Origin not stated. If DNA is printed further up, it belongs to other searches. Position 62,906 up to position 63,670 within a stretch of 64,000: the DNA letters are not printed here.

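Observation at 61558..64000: Three tandem type III secretion chaperone-like genes plus an effector-like gene on an actinobacterial backbone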

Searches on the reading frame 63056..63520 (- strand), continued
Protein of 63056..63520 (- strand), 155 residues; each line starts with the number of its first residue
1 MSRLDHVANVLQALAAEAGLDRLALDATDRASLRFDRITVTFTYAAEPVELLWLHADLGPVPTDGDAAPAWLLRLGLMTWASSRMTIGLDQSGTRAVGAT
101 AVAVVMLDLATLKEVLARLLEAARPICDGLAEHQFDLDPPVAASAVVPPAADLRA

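Call 35: search_dna_similar(query=L001:3697-5784:+, collection=plasmids, mode=protein, max_rows=15)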
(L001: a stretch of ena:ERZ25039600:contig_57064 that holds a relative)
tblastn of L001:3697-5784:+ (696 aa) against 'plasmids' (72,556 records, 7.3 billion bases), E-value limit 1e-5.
Records with a match: 693; places in all: 857; records where one place covers at least 80% of the query: 609.
Best place of each record, by identity: 60-80% 1; <60% 692.
By first word of the organism name: Ralstonia 136; Shigella 104; Yersinia 93; Rhizobium 50; Escherichia 42; Sinorhizobium 28; Azospirillum 23; Aeromonas 21; Bradyrhizobium 18; Pantoea 14; and 60 more.
By predicted mobility (MOB-suite, as given by PLSDB): mobilizable 280; non-mobilizable 247; conjugative 166.
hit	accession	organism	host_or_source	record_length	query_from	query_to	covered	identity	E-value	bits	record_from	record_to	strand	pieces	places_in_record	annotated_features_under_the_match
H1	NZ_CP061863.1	Photobacterium damselae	Seriola lalandi,cell culture,caudal ...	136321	31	694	95%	59.7%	0e+0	731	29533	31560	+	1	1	sctV: type III secretion system export apparatus subunit SctV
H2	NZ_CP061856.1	Photobacterium damselae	Seriola lalandi,cell culture,caudal ...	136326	31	694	95%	59.7%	0e+0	731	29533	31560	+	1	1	sctV: type III secretion system export apparatus subunit SctV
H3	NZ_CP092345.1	Rhizobium gallicum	Phaseolus vulgaris,Cell culture,nodule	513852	31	696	96%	58.7%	0e+0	698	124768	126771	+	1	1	sctV: type III secretion system export apparatus subunit SctV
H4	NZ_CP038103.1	Aeromonas salmonicida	Salvelinus fontinalis,whole organism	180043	31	696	96%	58.0%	0e+0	694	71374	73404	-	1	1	ascV: SctV family type III secretion system export apparatus subunit AscV | LcrR family type III secretion system chaperone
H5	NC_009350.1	Aeromonas salmonicida subsp. salmonicida A449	-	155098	31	696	96%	58.0%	0e+0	694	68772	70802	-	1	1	ascV: SctV family type III secretion system export apparatus subunit AscV | LcrR family type III secretion system chaperone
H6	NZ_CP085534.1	Aeromonas salmonicida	Brook charr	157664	31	696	96%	58.0%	0e+0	694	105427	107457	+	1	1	ascV: SctV family type III secretion system export apparatus subunit AscV | LcrR family type III secretion system chaperone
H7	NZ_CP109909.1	Aeromonas salmonicida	cell culturel,Aeromonas salmonicida ...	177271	31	696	96%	58.0%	0e+0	694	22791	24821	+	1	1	ascV: SctV family type III secretion system export apparatus subunit AscV | LcrR family type III secretion system chaperone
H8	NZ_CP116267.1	Aeromonas salmonicida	Fish,Bacteria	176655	31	696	96%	58.0%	0e+0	694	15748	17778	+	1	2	ascV: SctV family type III secretion system export apparatus subunit AscV | LcrR family type III secretion system chaperone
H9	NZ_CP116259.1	Aeromonas salmonicida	Fish,Bacteria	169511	31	696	96%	58.0%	0e+0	694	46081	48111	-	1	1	ascV: SctV family type III secretion system export apparatus subunit AscV | LcrR family type III secretion system chaperone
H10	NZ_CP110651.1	Aeromonas salmonicida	Coregonus peled,cell culture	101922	31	696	96%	58.0%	0e+0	694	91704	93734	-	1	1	ascV: SctV family type III secretion system export apparatus subunit AscV | LcrR family type III secretion system chaperone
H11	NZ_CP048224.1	Aeromonas salmonicida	Salmo salar,cell culture,Atlantic ...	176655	31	696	96%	58.0%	0e+0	694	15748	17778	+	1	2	ascV: SctV family type III secretion system export apparatus subunit AscV | LcrR family type III secretion system chaperone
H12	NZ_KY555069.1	Aeromonas salmonicida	-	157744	31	696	96%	58.0%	0e+0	694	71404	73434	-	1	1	ascV: SctV family type III secretion system export apparatus subunit AscV | LcrR family type III secretion system chaperone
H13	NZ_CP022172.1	Aeromonas salmonicida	Atlantic salmon,The RAS Atlantic Salmon ...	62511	31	696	96%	57.9%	0e+0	692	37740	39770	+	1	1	ascV: SctV family type III secretion system export apparatus subunit AscV | LcrR family type III secretion system chaperone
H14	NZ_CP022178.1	Aeromonas salmonicida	Atlantic salmon,The RAS Atlantic Salmon ...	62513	31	696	96%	57.9%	0e+0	692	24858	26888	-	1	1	ascV: SctV family type III secretion system export apparatus subunit AscV | LcrR family type III secretion system chaperone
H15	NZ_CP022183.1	Aeromonas salmonicida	Atlantic salmon,The RAS Atlantic Salmon ...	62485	31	696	96%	57.9%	0e+0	692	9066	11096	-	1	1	ascV: SctV family type III secretion system export apparatus subunit AscV | LcrR family type III secretion system chaperone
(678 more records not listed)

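Call 36: find_homologous_proteins(query=L001:3697-5784:+, max_evalue=1e-100)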
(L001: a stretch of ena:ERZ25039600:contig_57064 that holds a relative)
Query L001:3697-5784:+ (696 aa): 7962 proteins with E <= 1e-100 among 8000 candidates; the best 120 are listed.
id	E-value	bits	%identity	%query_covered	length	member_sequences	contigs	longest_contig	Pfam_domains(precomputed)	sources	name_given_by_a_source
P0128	0.0e+0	1485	100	100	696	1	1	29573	PF00771.26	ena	-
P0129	0.0e+0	1347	89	100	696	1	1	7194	PF00771.26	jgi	jgi:type III secretion protein V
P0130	0.0e+0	1303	86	100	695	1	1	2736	PF00771.26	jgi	jgi:type III secretion protein V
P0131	0.0e+0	1290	85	100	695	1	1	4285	PF00771.26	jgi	jgi:type III secretion protein V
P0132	0.0e+0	1243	83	99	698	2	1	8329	PF00771.26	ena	-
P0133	0.0e+0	1235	82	100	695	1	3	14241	PF00771.26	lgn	-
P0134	0.0e+0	1226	82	98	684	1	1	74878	PF00771.26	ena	-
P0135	0.0e+0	1225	81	100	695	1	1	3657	PF00771.26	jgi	jgi:type III secretion protein V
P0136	0.0e+0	1035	89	78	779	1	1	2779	PF00771.26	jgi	jgi:type III secretion protein V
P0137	4.5e-295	998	66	98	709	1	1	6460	PF00771.26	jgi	jgi:type III secretion protein V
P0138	2.6e-292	989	65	99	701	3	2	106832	PF00771.26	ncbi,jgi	jgi:type III secretion protein V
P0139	1.6e-291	987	64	99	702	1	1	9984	PF00771.26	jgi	jgi:type III secretion protein V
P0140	3.8e-290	982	64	99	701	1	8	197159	PF00771.26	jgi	jgi:type III secretion protein V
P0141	5.4e-288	975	63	99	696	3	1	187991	PF00771.26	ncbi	ncbi:MAG: type III secretion system export apparatus subunit SctV [Dongiaceae bacterium]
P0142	1.9e-287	973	63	100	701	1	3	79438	PF00771.26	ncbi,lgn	-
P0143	1.7e-286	970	63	99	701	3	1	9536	PF00771.26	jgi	jgi:type III secretion protein V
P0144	4.9e-286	969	64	99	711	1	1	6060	PF00771.26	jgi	jgi:type III secretion protein V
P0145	1.4e-284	964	63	99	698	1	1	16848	PF00771.26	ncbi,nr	ncbi:MAG: type III secretion system export apparatus subunit SctV [Candidatus Competibacteraceae bac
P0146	4.3e-284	962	63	99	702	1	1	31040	PF00771.26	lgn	-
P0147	8.4e-284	961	61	100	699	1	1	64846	PF00771.26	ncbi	-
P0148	2.2e-283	960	63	100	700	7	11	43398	PF00771.26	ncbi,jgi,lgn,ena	-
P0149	3.1e-283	959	64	100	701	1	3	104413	PF00771.26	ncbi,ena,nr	ncbi:MAG: type III secretion system export apparatus subunit SctV [Candidatus Competibacteraceae bac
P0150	3.7e-283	959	63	99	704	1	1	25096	PF00771.26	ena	-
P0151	9.0e-283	958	63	99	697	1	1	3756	PF00771.26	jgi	-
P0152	1.2e-282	957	62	97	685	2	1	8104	PF00771.26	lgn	-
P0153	2.2e-282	957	62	99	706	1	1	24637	PF00771.26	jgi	jgi:type III secretion protein V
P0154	2.2e-282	957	63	100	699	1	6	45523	PF00771.26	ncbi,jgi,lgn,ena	-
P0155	3.7e-282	956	62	99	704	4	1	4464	PF00771.26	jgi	jgi:type III secretion protein V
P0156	4.1e-282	956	63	100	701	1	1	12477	PF00771.26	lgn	-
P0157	6.4e-282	955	63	98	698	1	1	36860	PF00771.26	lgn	-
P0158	1.0e-281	954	63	100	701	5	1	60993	PF00771.26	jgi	jgi:type III secretion protein V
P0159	1.2e-281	954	62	100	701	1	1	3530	PF00771.26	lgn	-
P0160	1.3e-281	954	63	100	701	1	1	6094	PF00771.26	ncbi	-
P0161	2.0e-281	953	63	100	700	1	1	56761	PF00771.26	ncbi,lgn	ncbi:MAG: type III secretion system export apparatus subunit SctV [Candidatus Competibacter denitrif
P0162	2.7e-281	953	63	100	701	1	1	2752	PF00771.26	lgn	-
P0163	3.8e-281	952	63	99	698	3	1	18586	PF00771.26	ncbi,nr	ncbi:MAG: type III secretion system export apparatus subunit SctV [Candidatus Competibacteraceae bac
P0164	4.4e-281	952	63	100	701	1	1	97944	PF00771.26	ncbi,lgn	ncbi:MAG: type III secretion system export apparatus subunit SctV [Candidatus Competibacter sp.]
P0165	5.9e-281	952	62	99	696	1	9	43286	PF00771.26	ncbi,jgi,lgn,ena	-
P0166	1.1e-280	951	63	100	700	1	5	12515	PF00771.26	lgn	-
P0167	1.4e-280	951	61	100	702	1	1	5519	PF00771.26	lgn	-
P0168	1.6e-280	950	61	99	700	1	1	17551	PF00771.26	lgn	-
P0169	2.2e-280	950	64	98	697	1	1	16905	PF00771.26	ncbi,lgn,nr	ncbi:MAG TPA: type III secretion system export apparatus subunit SctV [Magnetospirillum sp.]|nr:type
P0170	3.7e-280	949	62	99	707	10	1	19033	PF00771.26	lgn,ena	-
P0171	3.9e-280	949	63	100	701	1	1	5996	PF00771.26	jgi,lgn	jgi:type III secretion protein V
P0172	1.3e-279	947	63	100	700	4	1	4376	PF00771.26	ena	-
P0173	1.6e-279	947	62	99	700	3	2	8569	PF00771.26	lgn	-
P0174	1.7e-279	947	63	98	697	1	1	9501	PF00771.26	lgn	-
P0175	1.8e-279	947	63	100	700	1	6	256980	PF00771.26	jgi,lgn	jgi:type III secretion protein V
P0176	3.6e-279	946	62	100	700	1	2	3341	PF00771.26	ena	-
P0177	1.2e-278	944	61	100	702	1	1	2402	PF00771.26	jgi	jgi:type III secretion protein V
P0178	1.5e-278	944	63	98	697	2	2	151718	PF00771.26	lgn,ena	-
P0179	1.4e-277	941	63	99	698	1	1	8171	PF00771.26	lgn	-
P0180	2.9e-277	940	63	99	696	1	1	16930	PF00771.26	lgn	-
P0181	6.2e-277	939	62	99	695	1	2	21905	PF00771.26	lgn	-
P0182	1.0e-276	938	62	99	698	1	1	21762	PF00771.26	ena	-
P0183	1.1e-276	938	62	99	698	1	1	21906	PF00771.26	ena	-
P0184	1.2e-276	938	62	99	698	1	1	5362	PF00771.26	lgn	-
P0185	1.4e-276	937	62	99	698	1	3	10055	PF00771.26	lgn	-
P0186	1.4e-276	937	62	99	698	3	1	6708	PF00771.26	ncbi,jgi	-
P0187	1.6e-276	937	62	99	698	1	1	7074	PF00771.26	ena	-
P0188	1.8e-276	937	62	99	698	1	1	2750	PF00771.26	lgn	-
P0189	2.5e-276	937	61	100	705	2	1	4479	PF00771.26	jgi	jgi:type III secretion protein V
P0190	2.5e-276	937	62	98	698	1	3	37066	PF00771.26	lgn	-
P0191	3.6e-276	936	62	98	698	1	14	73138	PF00771.26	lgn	-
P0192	1.3e-275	934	63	98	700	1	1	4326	PF00771.26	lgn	-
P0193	1.4e-275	934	62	99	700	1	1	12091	PF00771.26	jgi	jgi:type III secretion protein V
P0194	1.5e-275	934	61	99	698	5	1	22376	PF00771.26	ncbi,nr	ncbi:MAG: EscV/YscV/HrcV family type III secretion system export apparatus protein [Sulfitobacter sp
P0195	2.3e-275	933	63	98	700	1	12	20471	PF00771.26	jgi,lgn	-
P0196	3.2e-275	933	62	99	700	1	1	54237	PF00771.26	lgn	-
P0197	4.1e-275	933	61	99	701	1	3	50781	PF00771.26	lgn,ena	-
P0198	4.4e-275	932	62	98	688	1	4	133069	PF00771.26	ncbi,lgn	-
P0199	4.6e-275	932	60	100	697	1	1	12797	PF00771.26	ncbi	ncbi:MAG: type III secretion system export apparatus subunit SctV [Pseudomonadota bacterium]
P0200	4.8e-275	932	62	99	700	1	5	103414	PF00771.26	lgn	-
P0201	5.9e-275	932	63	98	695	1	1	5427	PF00771.26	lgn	-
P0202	6.2e-275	932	62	99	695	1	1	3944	PF00771.26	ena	-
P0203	7.4e-275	932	62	98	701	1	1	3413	PF00771.26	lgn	-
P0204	8.1e-275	932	61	99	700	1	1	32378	PF00771.26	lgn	-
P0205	9.4e-275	931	63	98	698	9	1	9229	PF00771.26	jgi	jgi:type III secretion protein V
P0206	1.2e-274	931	61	99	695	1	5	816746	PF00771.26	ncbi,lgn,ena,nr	ncbi:MAG: type III secretion system export apparatus subunit SctV [Chromatiaceae bacterium]|nr:type 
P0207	1.3e-274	931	61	98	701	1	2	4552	PF00771.26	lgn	-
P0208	1.4e-274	931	62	98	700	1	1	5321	PF00771.26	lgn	-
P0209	1.4e-274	931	62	99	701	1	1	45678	PF00771.26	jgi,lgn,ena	-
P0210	1.4e-274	931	63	99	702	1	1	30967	PF00771.26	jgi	-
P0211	1.4e-274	931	62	98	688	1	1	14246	PF00771.26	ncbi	-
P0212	1.5e-274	931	63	98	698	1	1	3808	PF00771.26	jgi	jgi:type III secretion protein V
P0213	1.6e-274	931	63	98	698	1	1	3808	PF00771.26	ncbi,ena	-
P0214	1.6e-274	931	61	98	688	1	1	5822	PF00771.26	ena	-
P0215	1.8e-274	930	61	98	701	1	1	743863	PF00771.26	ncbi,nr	ncbi:MAG: type III secretion system export apparatus subunit SctV [Rhodocyclaceae bacterium]|nr:type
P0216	2.0e-274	930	62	98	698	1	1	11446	PF00771.26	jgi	jgi:type III secretion protein V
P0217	2.0e-274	930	62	98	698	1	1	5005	PF00771.26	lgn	-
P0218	2.8e-274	930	61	98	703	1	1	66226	PF00771.26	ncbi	-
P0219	3.0e-274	930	62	98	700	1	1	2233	PF00771.26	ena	-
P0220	3.2e-274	930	61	99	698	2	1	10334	PF00771.26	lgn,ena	-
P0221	3.4e-274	930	61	99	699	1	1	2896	PF00771.26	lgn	-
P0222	4.0e-274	929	62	98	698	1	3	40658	PF00771.26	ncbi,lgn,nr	ncbi:MAG: type secretion protein [Pseudomonadota bacterium]|nr:type secretion protein [Pseudomonadot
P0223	5.4e-274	929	62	99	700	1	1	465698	PF00771.26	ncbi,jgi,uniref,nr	ncbi:MAG TPA: type III secretion system export apparatus subunit SctV [Ramlibacter sp.]|jgi:type III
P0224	5.8e-274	929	60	99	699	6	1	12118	PF00771.26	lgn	-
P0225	6.3e-274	929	60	99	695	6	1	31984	PF00771.26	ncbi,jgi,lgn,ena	-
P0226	6.7e-274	929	61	98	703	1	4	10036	PF00771.26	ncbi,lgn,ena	-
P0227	7.7e-274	928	62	99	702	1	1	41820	PF00771.26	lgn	-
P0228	1.0e-273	928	62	98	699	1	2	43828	PF00771.26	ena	-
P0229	1.1e-273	928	61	99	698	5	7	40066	PF00771.26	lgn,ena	-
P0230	1.1e-273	928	62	98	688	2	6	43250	PF00771.26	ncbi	-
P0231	1.1e-273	928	62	99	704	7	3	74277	PF00771.26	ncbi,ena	-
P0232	1.1e-273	928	62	99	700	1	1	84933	PF00771.26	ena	-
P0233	1.4e-273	928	61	99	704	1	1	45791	PF00771.26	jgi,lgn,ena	-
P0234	1.6e-273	927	62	98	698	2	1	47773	PF00771.26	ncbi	-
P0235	1.7e-273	927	61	99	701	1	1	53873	PF00771.26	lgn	-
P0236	1.7e-273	927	60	100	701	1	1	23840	PF00771.26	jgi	jgi:type III secretion protein V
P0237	1.9e-273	927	60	100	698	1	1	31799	PF00771.26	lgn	-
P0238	2.4e-273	927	61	98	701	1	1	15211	PF00771.26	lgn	-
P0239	2.6e-273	927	62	98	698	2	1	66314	PF00771.26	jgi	-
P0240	3.6e-273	926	62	98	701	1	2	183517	PF00771.26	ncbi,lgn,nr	ncbi:MAG: EscV/YscV/HrcV family type III secretion system export apparatus protein [Halochromatium s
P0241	4.1e-273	926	62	99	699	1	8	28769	PF00771.26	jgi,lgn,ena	jgi:type III secretion protein V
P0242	4.2e-273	926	62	98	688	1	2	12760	PF00771.26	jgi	-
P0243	4.6e-273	926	61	99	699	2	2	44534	PF00771.26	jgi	jgi:type III secretion protein V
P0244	4.8e-273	926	62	98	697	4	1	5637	PF00771.26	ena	-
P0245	4.9e-273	926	61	99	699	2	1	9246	PF00771.26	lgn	-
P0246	5.2e-273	926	62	98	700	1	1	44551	PF00771.26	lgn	-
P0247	5.4e-273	926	63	98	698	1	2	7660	PF00771.26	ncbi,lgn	-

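Call 37: find_encoding_contigs(protein=P0134, flank=10000, max_places=2)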
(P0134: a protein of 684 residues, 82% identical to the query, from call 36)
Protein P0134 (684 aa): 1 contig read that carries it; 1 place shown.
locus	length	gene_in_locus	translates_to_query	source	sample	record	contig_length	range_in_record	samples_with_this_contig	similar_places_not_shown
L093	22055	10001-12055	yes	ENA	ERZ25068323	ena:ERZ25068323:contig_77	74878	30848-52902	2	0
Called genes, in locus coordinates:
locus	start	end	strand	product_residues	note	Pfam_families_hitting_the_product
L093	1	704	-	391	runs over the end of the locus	-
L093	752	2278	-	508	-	-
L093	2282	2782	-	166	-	PF07720:TPR_3 (weak)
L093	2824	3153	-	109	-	-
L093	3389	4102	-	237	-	-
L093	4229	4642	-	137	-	-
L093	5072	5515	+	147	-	-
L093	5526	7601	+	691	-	PF21304:T3S_SPI-1_N0, PF03958:Secretin_N, PF00263:Secretin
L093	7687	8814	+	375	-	PF07201:HrpJ, PF09059:TyeA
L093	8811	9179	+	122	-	PF21665:Type_III_SycN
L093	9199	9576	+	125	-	PF09474:Type_III_YscX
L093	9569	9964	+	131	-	PF12895:ANAPC3 (faint), PF13424:TPR_12 (faint), PF14559:TPR_19 (faint), PF13428:TPR_14 (faint), PF13432:TPR_16 (faint)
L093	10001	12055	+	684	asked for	PF00771:FHIPEP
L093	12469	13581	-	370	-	PF08240:ADH_N, PF16912:Glu_dehyd_C (weak), PF00107:ADH_zinc_N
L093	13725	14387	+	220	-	PF00596:Aldolase_II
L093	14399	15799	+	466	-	PF00370:FGGY_N, PF21546:FGGY_C_2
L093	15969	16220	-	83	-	-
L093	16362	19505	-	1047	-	PF00873:ACR_tran, PF02355:SecD_SecF_C (faint)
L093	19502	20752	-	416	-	-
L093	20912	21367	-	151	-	PF05932:CesT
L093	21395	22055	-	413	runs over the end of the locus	-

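Call 38: find_encoding_contigs(protein=P0128, flank=10000, max_places=2)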
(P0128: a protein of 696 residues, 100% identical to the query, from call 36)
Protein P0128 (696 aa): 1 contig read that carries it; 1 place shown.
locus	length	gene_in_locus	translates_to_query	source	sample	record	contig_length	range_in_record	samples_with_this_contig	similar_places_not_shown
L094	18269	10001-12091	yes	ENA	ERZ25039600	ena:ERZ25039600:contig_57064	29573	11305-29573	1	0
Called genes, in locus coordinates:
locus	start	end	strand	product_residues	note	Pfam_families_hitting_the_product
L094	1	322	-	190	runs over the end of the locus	PF09621:LcrR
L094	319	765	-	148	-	-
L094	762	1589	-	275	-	-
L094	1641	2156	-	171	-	-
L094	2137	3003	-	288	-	PF04888:SseC (weak)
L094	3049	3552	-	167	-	-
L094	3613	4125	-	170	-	-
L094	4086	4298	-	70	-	-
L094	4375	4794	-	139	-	-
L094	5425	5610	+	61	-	PF05932:CesT (weak)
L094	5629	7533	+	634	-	PF21304:T3S_SPI-1_N0, PF03958:Secretin_N, PF00263:Secretin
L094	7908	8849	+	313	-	PF07201:HrpJ, PF09059:TyeA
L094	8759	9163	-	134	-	-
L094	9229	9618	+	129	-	PF09474:Type_III_YscX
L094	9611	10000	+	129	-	PF13424:TPR_12 (faint), PF07719:TPR_2 (faint), PF07721:TPR_4 (faint), PF13174:TPR_6 (faint), PF13428:TPR_14 (faint), PF13432:TPR_16 (weak), PF14559:TPR_19 (weak)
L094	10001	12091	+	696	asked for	PF00771:FHIPEP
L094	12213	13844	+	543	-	-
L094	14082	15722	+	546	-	-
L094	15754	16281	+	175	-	PF05932:CesT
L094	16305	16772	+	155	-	PF05932:CesT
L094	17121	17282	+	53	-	-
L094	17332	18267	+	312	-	?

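Call 39: search_dna_similar(query=L093:16362-19502:-, collection=plasmids, mode=protein, max_rows=12)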
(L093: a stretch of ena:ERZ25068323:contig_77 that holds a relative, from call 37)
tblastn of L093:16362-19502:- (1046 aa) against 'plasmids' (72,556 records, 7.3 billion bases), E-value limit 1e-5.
The search stops at 5000 records and this limit was reached: more records match than are counted here, and every count below describes the 5000 best-scoring records only.
Records with a match: at least 5000; places in all: 7814; records where one place covers at least 80% of the query: 774.
Best place of each record, by identity: <60% 5000.
By first word of the organism name: Klebsiella 1662; Rhizobium 329; Escherichia 240; Enterobacter 189; Salmonella 176; Sinorhizobium 165; Acinetobacter 162; Pantoea 156; Ralstonia 144; Pseudomonas 129; and 268 more.
By predicted mobility (MOB-suite, as given by PLSDB): non-mobilizable 2293; conjugative 2020; mobilizable 687.
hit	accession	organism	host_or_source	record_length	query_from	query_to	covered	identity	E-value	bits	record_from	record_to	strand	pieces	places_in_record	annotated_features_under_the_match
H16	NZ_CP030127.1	Indioceanicola profundi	sediment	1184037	3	1031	98%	43.6%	0e+0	660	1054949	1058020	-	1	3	none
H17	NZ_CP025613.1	Niveispirillum cyanobacteriorum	sing cell,cyanobacterial aggregates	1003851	6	1012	96%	41.2%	0e+0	600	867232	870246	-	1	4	none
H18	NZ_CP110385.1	Tritonibacter mobilis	-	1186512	6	1029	98%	38.7%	1e-142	481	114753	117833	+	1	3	record has no annotation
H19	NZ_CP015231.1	Tritonibacter mobilis F1926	cell culture,seawater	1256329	6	1029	98%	38.7%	6e-142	479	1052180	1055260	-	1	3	record has no annotation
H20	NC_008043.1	Ruegeria sp. TM1040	-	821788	6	1044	99%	38.0%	8e-136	461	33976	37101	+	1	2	efflux RND transporter permease subunit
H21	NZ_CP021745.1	Agarilytica rhodophyticola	Rhodophyta,Sea water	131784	8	1033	98%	34.0%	5e-114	397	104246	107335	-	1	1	efflux RND transporter permease subunit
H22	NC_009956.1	Dinoroseobacter shibae DFL 12 = DSM 16493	-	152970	9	1040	99%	33.0%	5e-89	322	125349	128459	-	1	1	efflux RND transporter permease subunit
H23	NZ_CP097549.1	Dinoroseobacter shibae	Alexandrium ostenfeldii,pure culture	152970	9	1040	99%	33.0%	5e-89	322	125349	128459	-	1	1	efflux RND transporter permease subunit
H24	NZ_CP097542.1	Dinoroseobacter shibae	Prorocentrum lima,pure culture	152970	9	1040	99%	33.0%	5e-89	322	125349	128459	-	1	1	efflux RND transporter permease subunit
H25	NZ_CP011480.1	Hoeflea sp. IMCC20628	-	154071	9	1029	98%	33.2%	2e-95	341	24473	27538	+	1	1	efflux RND transporter permease subunit | HlyD family efflux transporter periplasmic adaptor subunit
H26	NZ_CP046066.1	Vibrio sp. THAF191d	pure culture,Surface of a polyethylene ...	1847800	9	1028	98%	33.1%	7e-123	423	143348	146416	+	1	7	none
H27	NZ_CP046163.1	Vibrio sp. THAF191c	pure culture,Surface of a polyethylene ...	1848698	9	1028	98%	33.1%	7e-123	423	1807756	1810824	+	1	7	none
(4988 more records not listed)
